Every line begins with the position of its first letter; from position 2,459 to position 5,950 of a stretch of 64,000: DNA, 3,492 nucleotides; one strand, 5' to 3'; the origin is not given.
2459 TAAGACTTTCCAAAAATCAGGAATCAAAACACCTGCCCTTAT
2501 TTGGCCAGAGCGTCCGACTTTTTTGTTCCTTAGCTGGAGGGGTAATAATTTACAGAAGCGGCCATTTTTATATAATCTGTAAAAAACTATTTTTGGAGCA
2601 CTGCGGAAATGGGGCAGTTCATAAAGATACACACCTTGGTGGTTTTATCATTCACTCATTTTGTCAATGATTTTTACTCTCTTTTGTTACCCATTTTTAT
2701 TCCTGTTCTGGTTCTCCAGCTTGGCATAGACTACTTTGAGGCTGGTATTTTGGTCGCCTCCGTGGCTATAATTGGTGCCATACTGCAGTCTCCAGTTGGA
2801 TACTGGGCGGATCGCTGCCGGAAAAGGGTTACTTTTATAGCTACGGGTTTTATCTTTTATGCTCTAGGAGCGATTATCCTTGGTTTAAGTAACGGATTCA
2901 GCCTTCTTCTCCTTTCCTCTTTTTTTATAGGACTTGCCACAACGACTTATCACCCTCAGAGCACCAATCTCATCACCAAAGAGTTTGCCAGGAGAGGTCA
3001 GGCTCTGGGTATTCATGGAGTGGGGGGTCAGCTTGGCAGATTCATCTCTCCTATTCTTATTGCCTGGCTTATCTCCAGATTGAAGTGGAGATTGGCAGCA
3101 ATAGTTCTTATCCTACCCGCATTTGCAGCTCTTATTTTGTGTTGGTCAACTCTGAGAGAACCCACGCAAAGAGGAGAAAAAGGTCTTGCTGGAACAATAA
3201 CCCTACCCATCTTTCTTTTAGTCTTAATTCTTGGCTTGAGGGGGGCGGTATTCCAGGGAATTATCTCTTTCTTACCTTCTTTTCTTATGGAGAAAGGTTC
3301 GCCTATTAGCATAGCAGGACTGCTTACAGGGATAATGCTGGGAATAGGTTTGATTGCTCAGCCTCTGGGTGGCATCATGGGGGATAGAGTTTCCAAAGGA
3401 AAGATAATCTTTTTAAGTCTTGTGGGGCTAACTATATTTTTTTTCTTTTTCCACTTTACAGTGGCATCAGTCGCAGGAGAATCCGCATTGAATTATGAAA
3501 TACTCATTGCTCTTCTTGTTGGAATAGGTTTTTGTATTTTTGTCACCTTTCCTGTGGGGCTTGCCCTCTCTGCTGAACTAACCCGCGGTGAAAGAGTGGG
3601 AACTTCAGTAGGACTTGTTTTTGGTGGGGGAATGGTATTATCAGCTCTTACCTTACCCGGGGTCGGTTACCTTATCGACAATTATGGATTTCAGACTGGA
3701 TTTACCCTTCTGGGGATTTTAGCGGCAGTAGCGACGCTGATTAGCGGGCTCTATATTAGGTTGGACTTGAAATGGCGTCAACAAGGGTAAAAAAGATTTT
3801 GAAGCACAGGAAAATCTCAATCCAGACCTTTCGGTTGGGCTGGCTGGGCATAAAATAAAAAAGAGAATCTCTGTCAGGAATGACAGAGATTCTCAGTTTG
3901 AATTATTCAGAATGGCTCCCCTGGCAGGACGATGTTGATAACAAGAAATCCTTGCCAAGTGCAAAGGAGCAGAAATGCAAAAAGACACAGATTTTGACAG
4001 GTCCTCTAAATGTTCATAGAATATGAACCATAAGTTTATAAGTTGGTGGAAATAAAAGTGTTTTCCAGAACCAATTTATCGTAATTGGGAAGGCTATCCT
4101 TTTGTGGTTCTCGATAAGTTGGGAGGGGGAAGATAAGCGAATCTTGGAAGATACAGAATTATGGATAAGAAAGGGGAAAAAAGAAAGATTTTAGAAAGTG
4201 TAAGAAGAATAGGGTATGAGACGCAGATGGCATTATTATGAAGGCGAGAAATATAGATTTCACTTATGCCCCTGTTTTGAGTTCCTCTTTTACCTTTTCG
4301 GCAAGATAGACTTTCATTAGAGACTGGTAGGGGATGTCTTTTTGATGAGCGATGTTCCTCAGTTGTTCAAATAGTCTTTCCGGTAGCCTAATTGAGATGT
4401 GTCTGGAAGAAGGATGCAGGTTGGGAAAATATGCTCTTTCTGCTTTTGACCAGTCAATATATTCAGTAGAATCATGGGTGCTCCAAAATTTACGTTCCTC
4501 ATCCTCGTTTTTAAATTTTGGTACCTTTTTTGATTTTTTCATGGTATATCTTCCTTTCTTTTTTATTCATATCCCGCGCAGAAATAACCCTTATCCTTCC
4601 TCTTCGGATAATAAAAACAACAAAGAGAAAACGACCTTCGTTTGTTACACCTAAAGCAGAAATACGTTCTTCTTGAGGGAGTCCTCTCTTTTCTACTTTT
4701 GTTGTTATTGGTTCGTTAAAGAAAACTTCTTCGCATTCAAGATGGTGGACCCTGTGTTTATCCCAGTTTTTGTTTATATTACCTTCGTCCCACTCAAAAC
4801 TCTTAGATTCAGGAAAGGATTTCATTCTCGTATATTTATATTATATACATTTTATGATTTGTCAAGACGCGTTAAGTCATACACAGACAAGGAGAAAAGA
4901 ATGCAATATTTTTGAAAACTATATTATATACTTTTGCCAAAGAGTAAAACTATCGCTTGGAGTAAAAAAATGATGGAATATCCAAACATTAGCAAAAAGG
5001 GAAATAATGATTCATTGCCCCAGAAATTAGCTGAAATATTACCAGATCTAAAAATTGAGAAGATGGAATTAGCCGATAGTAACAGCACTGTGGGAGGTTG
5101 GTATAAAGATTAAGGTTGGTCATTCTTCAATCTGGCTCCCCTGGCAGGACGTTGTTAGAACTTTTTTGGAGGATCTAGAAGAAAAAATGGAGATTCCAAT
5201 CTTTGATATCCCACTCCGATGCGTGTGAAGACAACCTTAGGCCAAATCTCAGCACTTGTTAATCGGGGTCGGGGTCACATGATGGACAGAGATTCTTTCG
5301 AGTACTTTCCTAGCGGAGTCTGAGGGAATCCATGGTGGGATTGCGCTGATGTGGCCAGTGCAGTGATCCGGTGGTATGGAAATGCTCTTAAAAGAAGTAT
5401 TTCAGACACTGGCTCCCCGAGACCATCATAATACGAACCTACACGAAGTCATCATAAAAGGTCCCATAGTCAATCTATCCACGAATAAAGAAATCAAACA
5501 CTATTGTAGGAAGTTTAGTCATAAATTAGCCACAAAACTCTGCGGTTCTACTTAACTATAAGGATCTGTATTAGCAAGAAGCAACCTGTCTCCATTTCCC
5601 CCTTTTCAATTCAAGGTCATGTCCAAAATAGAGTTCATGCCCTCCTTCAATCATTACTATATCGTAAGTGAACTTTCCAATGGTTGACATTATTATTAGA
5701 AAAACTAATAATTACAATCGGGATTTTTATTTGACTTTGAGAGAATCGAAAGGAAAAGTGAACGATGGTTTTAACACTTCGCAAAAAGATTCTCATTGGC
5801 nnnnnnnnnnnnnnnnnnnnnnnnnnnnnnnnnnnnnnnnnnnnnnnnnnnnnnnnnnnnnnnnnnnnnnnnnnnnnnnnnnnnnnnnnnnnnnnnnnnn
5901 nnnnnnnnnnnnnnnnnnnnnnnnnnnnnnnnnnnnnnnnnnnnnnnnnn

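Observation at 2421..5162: A ~25-bp repeat family (R1-R3) delimits two cassettes, an MFS transporter and BrnT/BrnA. The same family (R4, R5) lies on a distant tyrosine integrase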

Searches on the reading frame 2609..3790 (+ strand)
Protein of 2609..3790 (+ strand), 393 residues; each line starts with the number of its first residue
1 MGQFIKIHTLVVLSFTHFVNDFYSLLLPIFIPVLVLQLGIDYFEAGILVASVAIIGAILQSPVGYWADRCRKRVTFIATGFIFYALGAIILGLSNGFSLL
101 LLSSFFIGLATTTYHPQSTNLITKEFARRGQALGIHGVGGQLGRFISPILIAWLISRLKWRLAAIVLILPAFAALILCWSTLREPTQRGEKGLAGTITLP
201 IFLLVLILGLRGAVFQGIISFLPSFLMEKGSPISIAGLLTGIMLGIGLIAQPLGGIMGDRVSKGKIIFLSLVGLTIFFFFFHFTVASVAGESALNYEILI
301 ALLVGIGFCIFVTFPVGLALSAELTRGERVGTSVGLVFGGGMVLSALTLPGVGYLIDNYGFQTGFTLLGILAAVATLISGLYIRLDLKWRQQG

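Call 10: search_protein_families(library=pfam, proteins=[window:2609-3790:+], max_evalue=0.01)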
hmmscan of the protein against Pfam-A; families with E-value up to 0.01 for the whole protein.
window:2609-3790:+ (393 aa): 1 family
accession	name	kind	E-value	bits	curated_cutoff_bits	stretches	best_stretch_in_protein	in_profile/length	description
PF07690.21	MFS_1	-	2.6e-48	165.1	33.4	2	13-285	1-289/347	Major Facilitator Superfamily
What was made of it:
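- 2609..3790 (+): MFS transporter gene, the cargo of the unit between R1 and R2. Pfam MFS_1 2.6e-48 (call 10)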

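Call 12: find_encoding_contigs(protein=window:2609-3790:+, flank=10000, max_places=6)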
Protein window:2609-3790:+ (393 aa): 1 contig read that carries it; 1 place shown.
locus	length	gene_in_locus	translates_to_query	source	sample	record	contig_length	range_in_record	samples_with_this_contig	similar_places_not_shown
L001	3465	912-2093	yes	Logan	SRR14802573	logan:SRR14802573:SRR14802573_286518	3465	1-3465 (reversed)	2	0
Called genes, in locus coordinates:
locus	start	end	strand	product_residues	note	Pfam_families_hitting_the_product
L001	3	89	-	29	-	?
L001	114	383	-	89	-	PF02583:Trns_repr_metal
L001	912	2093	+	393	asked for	PF07690:MFS_1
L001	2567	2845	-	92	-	PF12441:CopG_antitoxin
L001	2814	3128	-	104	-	PF04365:BrnT_toxin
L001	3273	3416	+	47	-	-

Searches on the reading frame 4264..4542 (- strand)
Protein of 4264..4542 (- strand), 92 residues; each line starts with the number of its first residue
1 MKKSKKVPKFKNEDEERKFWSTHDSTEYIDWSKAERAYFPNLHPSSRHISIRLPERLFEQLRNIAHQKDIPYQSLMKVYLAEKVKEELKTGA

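Call 10: search_protein_families(library=pfam, proteins=[window:4264-4542:-], max_evalue=0.01)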
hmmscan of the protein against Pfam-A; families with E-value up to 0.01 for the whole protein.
window:4264-4542:- (92 aa): 2 families
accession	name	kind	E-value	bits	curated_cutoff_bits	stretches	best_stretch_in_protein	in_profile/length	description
PF12441.14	CopG_antitoxin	-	3.9e-32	111.3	28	1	5-83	1-79/79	CopG antitoxin of type II toxin-antitoxin system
PF19807.5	DUF6290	-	0.00077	20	27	1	49-88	4-43/72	Family of unknown function (DUF6290)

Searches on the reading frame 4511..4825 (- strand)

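Call 10: search_protein_families(library=pfam, proteins=[window:4511-4825:-], max_evalue=0.01)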
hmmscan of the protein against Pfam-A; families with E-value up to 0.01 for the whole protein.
window:4511-4825:- (104 aa): 1 family
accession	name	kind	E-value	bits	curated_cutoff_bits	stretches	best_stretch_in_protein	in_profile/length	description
PF04365.19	BrnT_toxin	-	1.7e-22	80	34.5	1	12-90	1-77/77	Ribonuclease toxin, BrnT, of type II toxin-antitoxin system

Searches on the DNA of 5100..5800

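Call 66: search_rna_families(source=window, start=5100, end=5800, threshold=evalue, max_evalue=10, show_alignments=3)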
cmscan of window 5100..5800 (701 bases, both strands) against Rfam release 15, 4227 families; matches with E-value up to 10: 1.
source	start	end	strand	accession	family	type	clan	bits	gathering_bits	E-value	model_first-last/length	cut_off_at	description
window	5596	5651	-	RF01826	SAM_V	Cis-reg; riboswitch;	-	17.5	41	4.4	1-66/66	no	SAM-V (S-adenosyl methionine) riboswitch aptamer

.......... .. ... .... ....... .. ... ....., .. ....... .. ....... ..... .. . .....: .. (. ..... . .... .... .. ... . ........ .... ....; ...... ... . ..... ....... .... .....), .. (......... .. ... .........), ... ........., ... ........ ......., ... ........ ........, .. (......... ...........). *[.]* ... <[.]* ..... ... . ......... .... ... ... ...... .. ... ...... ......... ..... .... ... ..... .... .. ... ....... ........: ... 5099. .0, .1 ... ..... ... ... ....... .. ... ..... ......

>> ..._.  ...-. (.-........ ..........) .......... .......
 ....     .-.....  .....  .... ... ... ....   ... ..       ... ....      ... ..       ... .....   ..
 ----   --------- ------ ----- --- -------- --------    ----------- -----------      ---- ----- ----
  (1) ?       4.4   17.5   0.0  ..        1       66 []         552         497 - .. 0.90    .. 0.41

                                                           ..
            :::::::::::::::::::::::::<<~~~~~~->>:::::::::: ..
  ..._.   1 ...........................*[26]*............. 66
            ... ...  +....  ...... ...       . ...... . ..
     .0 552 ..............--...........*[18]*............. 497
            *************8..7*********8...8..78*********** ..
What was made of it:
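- No tRNA remnant was detectable next to R0 (call 66).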

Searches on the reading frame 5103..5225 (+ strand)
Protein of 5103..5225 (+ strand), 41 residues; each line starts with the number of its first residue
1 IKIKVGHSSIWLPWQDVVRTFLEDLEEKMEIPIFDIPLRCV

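Call 44: search_protein_families(library=pfam, proteins=[window:5103-5225:+], max_evalue=10)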
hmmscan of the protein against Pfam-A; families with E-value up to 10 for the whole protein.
seq(41 aa): 0 families

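Call 45: search_protein_families(library=ncbifam, proteins=[window:5103-5225:+], max_evalue=10)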
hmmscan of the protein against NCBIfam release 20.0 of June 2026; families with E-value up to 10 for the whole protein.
seq(41 aa): 0 families
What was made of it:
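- The peptide matches no family in Pfam or NCBIfam (calls 44, 45).
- Tried and rejected: Pfam and NCBIfam scans of the A peptide gave nothing (calls 44, 45).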
